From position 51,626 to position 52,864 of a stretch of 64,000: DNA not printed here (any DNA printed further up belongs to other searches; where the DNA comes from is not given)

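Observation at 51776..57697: Polyprenyl-phosphate-linked glycan cluster with a processive QxxRW GT2 synthase and a GT-C transferase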

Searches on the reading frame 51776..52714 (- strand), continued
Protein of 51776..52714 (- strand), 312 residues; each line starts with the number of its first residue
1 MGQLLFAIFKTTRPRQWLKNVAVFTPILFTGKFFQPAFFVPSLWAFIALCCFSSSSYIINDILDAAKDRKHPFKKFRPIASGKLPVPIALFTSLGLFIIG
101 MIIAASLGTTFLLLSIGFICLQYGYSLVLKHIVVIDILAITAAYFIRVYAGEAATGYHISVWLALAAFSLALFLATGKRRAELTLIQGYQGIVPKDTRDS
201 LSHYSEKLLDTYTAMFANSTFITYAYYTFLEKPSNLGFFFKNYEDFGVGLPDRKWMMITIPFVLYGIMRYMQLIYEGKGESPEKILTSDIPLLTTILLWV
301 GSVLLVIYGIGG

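Call 61: get_annotated_region(hit=H3, flank=8000)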
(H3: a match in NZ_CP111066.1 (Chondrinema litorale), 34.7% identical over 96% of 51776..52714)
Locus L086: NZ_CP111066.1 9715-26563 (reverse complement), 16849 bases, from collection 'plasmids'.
description: Chondrinema litorale strain WSW3-B12 plasmid unnamed24, complete sequence
organism: Chondrinema litorale (NCBI taxid 2994555)
taxonomy: Bacteria; Bacteroidota; Cytophagia; Cytophagales; Flammeovirgaceae; Chondrinema; Chondrinema litorale
host: -; source: Seaweed,red alga; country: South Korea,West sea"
typing (MOB-suite, as given by PLSDB): non-mobilizable
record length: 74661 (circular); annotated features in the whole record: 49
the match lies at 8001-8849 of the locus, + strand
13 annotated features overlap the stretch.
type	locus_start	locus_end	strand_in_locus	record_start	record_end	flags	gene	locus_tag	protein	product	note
CDS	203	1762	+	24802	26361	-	-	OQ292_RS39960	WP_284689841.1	hypothetical protein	-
CDS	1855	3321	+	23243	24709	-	-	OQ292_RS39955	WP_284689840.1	DUF2723 domain-containing protein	-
CDS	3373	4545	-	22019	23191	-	-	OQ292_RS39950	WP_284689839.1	IS3 family transposase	-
CDS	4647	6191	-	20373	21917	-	-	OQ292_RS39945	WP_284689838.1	glycosyltransferase family 39 protein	-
CDS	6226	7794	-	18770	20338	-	-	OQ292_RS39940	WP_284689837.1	hypothetical protein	-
CDS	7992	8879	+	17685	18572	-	-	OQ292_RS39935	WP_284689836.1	decaprenyl-phosphate phosphoribosyltransferase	-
CDS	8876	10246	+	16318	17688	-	-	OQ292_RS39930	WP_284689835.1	FAD-binding oxidoreductase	-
CDS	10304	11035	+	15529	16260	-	-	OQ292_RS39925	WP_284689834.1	SDR family oxidoreductase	-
CDS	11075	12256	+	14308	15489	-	-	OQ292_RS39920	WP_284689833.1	acyltransferase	-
CDS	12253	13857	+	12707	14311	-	-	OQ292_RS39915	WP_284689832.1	glycosyltransferase family 39 protein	-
CDS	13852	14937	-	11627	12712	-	-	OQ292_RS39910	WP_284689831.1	acyltransferase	-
CDS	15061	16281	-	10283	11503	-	-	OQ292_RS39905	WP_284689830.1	hypothetical protein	-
CDS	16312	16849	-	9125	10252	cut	-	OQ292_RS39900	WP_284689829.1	hypothetical protein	-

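Call 74: get_annotated_region(hit=H5, flank=6000)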
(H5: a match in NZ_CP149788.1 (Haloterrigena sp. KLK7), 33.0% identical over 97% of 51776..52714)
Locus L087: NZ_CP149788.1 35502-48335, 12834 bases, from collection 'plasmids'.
description: Haloterrigena sp. KLK7 plasmid unnamed1, complete sequence
organism: Haloterrigena sp. KLK7 (NCBI taxid 3132747)
taxonomy: Archaea; Euryarchaeota; Halobacteria; Halobacteriales; Natrialbaceae; Haloterrigena; Haloterrigena sp. KLK7
host: -; source: cell culture,salt lake; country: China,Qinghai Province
typing (MOB-suite, as given by PLSDB): non-mobilizable
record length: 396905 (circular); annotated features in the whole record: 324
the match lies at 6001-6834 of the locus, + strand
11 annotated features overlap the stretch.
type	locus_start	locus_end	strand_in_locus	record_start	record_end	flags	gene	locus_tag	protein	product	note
CDS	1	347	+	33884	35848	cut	-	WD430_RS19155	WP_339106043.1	ATP-binding protein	-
CDS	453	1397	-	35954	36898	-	-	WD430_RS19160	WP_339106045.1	DMT family transporter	GO:0055085 - transmembrane transport [Evidence IEA]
CDS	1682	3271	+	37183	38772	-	-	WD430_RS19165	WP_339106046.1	glycosyltransferase family 39 protein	-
CDS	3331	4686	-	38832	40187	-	-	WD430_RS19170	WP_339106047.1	DolP-mannose mannosyltransferase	GO:0035269 - protein O-linked mannosylation [Evidence IEA]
CDS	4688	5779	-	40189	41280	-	-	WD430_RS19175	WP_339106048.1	NAD-dependent epimerase/dehydratase family protein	-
CDS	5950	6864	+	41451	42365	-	-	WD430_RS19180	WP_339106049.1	decaprenyl-phosphate phosphoribosyltransferase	-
CDS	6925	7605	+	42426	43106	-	-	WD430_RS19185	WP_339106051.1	PHP domain-containing protein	-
CDS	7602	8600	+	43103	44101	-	-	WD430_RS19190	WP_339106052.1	lysylphosphatidylglycerol synthase transmembrane domain-containing protein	-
CDS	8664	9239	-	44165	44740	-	-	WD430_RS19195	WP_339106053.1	DoxX family protein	-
CDS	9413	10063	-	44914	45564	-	-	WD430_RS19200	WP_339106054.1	hypothetical protein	-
CDS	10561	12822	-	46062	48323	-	-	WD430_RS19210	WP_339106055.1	AAA domain-containing protein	-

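Call 75: get_annotated_region(hit=H4, flank=6000)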
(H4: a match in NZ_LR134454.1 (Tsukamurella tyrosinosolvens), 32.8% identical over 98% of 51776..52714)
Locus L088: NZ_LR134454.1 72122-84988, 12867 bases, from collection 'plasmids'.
description: Tsukamurella tyrosinosolvens strain NCTC13231 plasmid 12, complete sequence
organism: Tsukamurella tyrosinosolvens (NCBI taxid 57704)
taxonomy: Bacteria; Actinomycetota; Actinomycetes; Mycobacteriales; Tsukamurellaceae; Tsukamurella; Tsukamurella tyrosinosolvens
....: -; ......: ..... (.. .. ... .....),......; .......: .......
typing (MOB-suite, as given by PLSDB): non-mobilizable
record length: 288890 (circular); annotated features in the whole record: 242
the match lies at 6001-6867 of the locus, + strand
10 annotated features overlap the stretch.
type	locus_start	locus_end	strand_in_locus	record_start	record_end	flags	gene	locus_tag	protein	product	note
CDS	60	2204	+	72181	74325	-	-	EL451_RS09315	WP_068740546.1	SpoIID/LytB domain-containing protein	GO:0008150 - biological_process [Evidence IEA]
CDS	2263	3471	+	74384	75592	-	glf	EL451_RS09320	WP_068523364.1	UDP-galactopyranose mutase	GO:0009273 - peptidoglycan-based cell wall biogenesis [Evidence IEA]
CDS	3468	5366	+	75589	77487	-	-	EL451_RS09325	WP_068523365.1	glycosyltransferase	-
CDS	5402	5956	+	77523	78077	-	-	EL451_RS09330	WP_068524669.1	phosphatase PAP2 family protein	-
CDS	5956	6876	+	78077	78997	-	-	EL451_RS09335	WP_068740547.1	decaprenyl-phosphate phosphoribosyltransferase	-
CDS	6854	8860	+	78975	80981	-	zomB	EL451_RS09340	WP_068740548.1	flagellar motor control protein ZomB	-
CDS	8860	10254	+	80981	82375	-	-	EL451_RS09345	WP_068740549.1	FAD-binding oxidoreductase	-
CDS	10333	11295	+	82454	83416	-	-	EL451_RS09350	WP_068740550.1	sensor domain-containing diguanylate cyclase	-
CDS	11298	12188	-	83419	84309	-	-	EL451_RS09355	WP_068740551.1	alpha/beta hydrolase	-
CDS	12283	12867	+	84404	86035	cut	-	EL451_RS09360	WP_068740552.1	alpha/beta hydrolase-fold protein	-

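Call 76: get_annotated_region(hit=H9, flank=6000)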
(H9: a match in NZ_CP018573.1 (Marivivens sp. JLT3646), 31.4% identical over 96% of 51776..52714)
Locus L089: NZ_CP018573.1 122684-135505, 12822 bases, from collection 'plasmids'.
description: Marivivens sp. JLT3646 plasmid unnamed, complete sequence
organism: Marivivens sp. JLT3646 (NCBI taxid 1920883)
taxonomy: Bacteria; Pseudomonadota; Alphaproteobacteria; Rhodobacterales; Paracoccaceae; Marivivens; Marivivens sp. JLT3646
host: -; source: cell culture,shallow-sea hydrothermal system; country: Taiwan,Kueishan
typing (MOB-suite, as given by PLSDB): non-mobilizable
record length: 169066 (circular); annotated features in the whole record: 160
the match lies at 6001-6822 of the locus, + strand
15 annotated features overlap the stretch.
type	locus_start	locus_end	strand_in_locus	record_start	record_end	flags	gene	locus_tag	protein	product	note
CDS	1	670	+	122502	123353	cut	-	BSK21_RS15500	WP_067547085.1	GDP-mannose 4,6-dehydratase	-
CDS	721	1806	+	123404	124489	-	-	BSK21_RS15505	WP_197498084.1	glycosyltransferase family 1 protein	-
CDS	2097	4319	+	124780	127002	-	-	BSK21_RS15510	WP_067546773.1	hypothetical protein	-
CDS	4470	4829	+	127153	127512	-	-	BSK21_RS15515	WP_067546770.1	EamA family transporter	-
CDS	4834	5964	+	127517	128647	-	-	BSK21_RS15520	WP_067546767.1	glycosyltransferase family 4 protein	-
CDS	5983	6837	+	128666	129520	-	-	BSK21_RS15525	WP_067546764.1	decaprenyl-phosphate phosphoribosyltransferase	-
CDS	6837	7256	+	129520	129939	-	-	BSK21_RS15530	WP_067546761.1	divergent PAP2 family protein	-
CDS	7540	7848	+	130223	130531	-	-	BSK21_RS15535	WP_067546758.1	hypothetical protein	-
CDS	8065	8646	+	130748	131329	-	-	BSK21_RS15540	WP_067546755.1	hypothetical protein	-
CDS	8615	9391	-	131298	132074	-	-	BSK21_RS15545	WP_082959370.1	LuxR family transcriptional regulator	-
CDS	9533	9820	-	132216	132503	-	-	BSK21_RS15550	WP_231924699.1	H-NS histone family protein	-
CDS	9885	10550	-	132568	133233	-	-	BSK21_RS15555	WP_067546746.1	tyrosine-type recombinase/integrase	GO:0015074 - DNA integration [Evidence IEA]; GO:0006310 - DNA recombination [Evidence IEA]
CDS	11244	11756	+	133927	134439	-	-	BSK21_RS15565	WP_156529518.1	hypothetical protein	-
CDS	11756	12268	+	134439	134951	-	-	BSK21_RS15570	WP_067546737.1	hypothetical protein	-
CDS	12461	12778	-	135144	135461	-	-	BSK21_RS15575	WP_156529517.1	hypothetical protein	-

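Call 77: get_annotated_region(hit=H24, flank=6000)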
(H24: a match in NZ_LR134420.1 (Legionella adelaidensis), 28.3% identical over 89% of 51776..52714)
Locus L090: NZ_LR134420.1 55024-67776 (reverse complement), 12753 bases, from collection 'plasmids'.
description: Legionella adelaidensis strain NCTC12735 plasmid 11, complete sequence
organism: Legionella adelaidensis (NCBI taxid 45056)
taxonomy: Bacteria; Pseudomonadota; Gammaproteobacteria; Legionellales; Legionellaceae; Legionella; Legionella adelaidensis
host: -; source: environmental,Cooling tower water; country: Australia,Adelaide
typing (MOB-suite, as given by PLSDB): non-mobilizable
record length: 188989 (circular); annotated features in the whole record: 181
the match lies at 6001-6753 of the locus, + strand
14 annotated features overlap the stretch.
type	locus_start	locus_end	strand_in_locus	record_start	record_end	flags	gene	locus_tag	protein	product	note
CDS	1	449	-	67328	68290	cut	-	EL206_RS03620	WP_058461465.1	KpsF/GutQ family sugar-phosphate isomerase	GO:0005975 - carbohydrate metabolic process [Evidence IEA]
CDS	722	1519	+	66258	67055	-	-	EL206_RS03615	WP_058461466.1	ATP-binding cassette domain-containing protein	-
CDS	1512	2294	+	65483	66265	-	mlaE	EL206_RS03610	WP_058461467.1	lipid asymmetry maintenance ABC transporter permease subunit MlaE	-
CDS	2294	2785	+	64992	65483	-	mlaD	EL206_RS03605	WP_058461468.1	outer membrane lipid asymmetry maintenance protein MlaD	GO:0015914 - phospholipid transport [Evidence IEA]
CDS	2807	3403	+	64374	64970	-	-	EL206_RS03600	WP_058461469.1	ABC transporter substrate-binding protein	-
CDS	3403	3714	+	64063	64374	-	-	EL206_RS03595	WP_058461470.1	STAS domain-containing protein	-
CDS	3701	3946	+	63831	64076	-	-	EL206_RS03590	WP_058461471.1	BolA/IbaG family iron-sulfur metabolism protein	-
CDS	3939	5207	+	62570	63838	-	murA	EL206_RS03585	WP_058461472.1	UDP-N-acetylglucosamine 1-carboxyvinyltransferase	GO:0009252 - peptidoglycan biosynthetic process [Evidence IEA]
CDS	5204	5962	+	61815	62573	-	-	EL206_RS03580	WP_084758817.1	Nif3-like dinuclear metal center hexameric protein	GO:0008150 - biological_process [Evidence IEA]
CDS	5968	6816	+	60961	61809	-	-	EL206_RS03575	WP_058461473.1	decaprenyl-phosphate phosphoribosyltransferase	-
CDS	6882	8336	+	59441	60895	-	-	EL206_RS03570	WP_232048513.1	glycosyltransferase family 39 protein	-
CDS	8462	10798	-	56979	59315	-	-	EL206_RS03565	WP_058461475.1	SulP family inorganic anion transporter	GO:0008272 - sulfate transport [Evidence IEA]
CDS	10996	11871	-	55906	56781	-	ttcA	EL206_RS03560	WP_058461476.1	tRNA 2-thiocytidine(32) synthetase TtcA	GO:0008033 - tRNA processing [Evidence IEA]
CDS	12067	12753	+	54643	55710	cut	-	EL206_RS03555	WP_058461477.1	glycoside hydrolase family 3 N-terminal domain-containing protein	GO:0005975 - carbohydrate metabolic process [Evidence IEA]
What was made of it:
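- On Three-component pentofuranose glycosylation system: Legionella also has a bare DPPR-GT39 pair (call 77).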

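Call 79: get_annotated_region(hit=H12, flank=8000)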
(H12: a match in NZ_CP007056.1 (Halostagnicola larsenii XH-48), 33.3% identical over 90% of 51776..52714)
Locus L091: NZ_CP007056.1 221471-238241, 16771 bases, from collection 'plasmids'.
description: Halostagnicola larsenii XH-48 plasmid unnamed, complete sequence
organism: Halostagnicola larsenii XH-48 (NCBI taxid 797299)
taxonomy: Archaea; Euryarchaeota; Halobacteria; Halobacteriales; Natrialbaceae; Halostagnicola; Halostagnicola larsenii; Halostagnicola larsenii XH-48
host: -; source: -; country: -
typing (MOB-suite, as given by PLSDB): non-mobilizable
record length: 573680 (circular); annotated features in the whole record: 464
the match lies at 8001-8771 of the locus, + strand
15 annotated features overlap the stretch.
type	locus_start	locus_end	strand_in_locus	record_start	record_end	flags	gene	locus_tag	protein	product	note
CDS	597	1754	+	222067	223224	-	-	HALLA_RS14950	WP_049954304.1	ABC transporter substrate-binding protein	-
CDS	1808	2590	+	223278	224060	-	-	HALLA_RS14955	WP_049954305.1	ABC transporter ATP-binding protein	GO:0006810 - transport [Evidence IEA]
CDS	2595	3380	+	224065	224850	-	-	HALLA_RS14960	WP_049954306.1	ABC transporter permease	-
CDS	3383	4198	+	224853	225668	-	-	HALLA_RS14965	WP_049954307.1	ABC transporter permease subunit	GO:0055085 - transmembrane transport [Evidence IEA]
CDS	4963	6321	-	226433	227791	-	-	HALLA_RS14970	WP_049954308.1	DolP-mannose mannosyltransferase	GO:0035269 - protein O-linked mannosylation [Evidence IEA]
CDS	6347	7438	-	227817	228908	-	-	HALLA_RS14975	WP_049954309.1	NAD(P)-dependent oxidoreductase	-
CDS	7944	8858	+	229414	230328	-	-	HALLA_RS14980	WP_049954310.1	decaprenyl-phosphate phosphoribosyltransferase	-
CDS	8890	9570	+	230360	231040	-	-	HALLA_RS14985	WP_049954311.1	PHP domain-containing protein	-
CDS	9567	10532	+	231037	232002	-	-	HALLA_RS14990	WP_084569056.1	lysylphosphatidylglycerol synthase transmembrane domain-containing protein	-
CDS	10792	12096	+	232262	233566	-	-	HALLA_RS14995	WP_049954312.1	aryl-sulfate sulfotransferase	-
CDS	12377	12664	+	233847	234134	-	-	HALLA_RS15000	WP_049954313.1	amphi-Trp domain-containing protein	-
CDS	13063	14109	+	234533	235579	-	-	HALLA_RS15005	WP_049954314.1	metal-dependent hydrolase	-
CDS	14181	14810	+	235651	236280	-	-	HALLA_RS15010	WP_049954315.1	hypothetical protein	-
CDS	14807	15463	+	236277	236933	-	-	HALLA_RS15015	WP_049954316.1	hypothetical protein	-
CDS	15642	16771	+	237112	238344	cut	-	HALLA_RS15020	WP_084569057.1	TrkA C-terminal domain-containing protein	-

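Call 80: get_annotated_region(hit=H13, flank=8000)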
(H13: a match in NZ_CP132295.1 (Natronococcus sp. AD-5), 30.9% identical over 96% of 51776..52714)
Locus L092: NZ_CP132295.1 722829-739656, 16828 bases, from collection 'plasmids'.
description: Natronococcus sp. AD-5 plasmid unnamed1, complete sequence
organism: Natronococcus sp. AD-5 (NCBI taxid 3068275)
taxonomy: Archaea; Euryarchaeota; Halobacteria; Halobacteriales; Natrialbaceae; Natronococcus; Natronococcus sp. AD-5
host: -; source: cell culture,sediment; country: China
typing (MOB-suite, as given by PLSDB): non-mobilizable
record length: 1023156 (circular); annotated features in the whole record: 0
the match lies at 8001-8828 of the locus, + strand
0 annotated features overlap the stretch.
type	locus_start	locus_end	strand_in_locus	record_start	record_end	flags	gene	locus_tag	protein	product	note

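Call 81: get_annotated_region(hit=H15, flank=8000)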
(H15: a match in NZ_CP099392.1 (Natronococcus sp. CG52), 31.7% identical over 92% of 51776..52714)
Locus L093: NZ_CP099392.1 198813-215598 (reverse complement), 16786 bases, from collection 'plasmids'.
description: Natronococcus sp. CG52 plasmid unnamed1, complete sequence
organism: Natronococcus sp. CG52 (NCBI taxid 2951804)
taxonomy: Archaea; Euryarchaeota; Halobacteria; Halobacteriales; Natrialbaceae; Natronococcus; Natronococcus sp. CG52
host: -; source: cell culture,salt lake sediment; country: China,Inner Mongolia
typing (MOB-suite, as given by PLSDB): non-mobilizable
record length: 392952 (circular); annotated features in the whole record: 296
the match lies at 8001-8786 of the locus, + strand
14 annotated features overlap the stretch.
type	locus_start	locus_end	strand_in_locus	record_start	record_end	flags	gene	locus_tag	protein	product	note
CDS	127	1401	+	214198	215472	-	-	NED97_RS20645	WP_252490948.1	IS4 family transposase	-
CDS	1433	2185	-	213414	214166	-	-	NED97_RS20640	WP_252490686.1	hypothetical protein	-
CDS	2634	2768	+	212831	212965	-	-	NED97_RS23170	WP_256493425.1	hypothetical protein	-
CDS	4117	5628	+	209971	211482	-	-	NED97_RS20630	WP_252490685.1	ATP-binding protein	-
CDS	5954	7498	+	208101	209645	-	-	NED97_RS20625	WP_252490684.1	glycosyltransferase family 39 protein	-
CDS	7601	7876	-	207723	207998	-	-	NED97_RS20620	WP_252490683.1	hypothetical protein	-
CDS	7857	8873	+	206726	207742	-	-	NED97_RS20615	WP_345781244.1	UbiA prenyltransferase family protein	-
CDS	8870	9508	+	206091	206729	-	-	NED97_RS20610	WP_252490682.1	PHP domain-containing protein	-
CDS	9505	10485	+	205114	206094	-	-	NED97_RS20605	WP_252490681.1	lysylphosphatidylglycerol synthase transmembrane domain-containing protein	-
CDS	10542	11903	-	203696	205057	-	-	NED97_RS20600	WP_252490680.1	DolP-mannose mannosyltransferase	GO:0035269 - protein O-linked mannosylation [Evidence IEA]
CDS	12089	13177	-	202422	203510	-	-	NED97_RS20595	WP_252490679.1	NAD(P)-dependent oxidoreductase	-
CDS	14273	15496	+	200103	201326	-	-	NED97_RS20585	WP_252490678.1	sulfotransferase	-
CDS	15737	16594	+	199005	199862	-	cysC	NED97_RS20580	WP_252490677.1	adenylyl-sulfate kinase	GO:0006790 - sulfur compound metabolic process [Evidence IEA]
CDS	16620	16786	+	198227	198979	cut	-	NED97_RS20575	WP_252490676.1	YqcI/YcgG family protein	-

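Call 82: get_annotated_region(hit=H2, flank=8000)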
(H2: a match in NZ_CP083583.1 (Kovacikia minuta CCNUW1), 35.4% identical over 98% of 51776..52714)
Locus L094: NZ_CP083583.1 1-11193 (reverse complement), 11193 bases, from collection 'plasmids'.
description: Kovacikia minuta CCNUW1 strain CCNU0001 plasmid pA, complete sequence
organism: Kovacikia minuta CCNUW1 (NCBI taxid 2653194)
taxonomy: Bacteria; Cyanobacteriota; Cyanophyceae; Leptolyngbyales; Leptolyngbyaceae; Kovacikia; Kovacikia minuta; Kovacikia minuta CCNUW1
host: -; source: cell culture,fresh water lake; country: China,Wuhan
typing (MOB-suite, as given by PLSDB): non-mobilizable
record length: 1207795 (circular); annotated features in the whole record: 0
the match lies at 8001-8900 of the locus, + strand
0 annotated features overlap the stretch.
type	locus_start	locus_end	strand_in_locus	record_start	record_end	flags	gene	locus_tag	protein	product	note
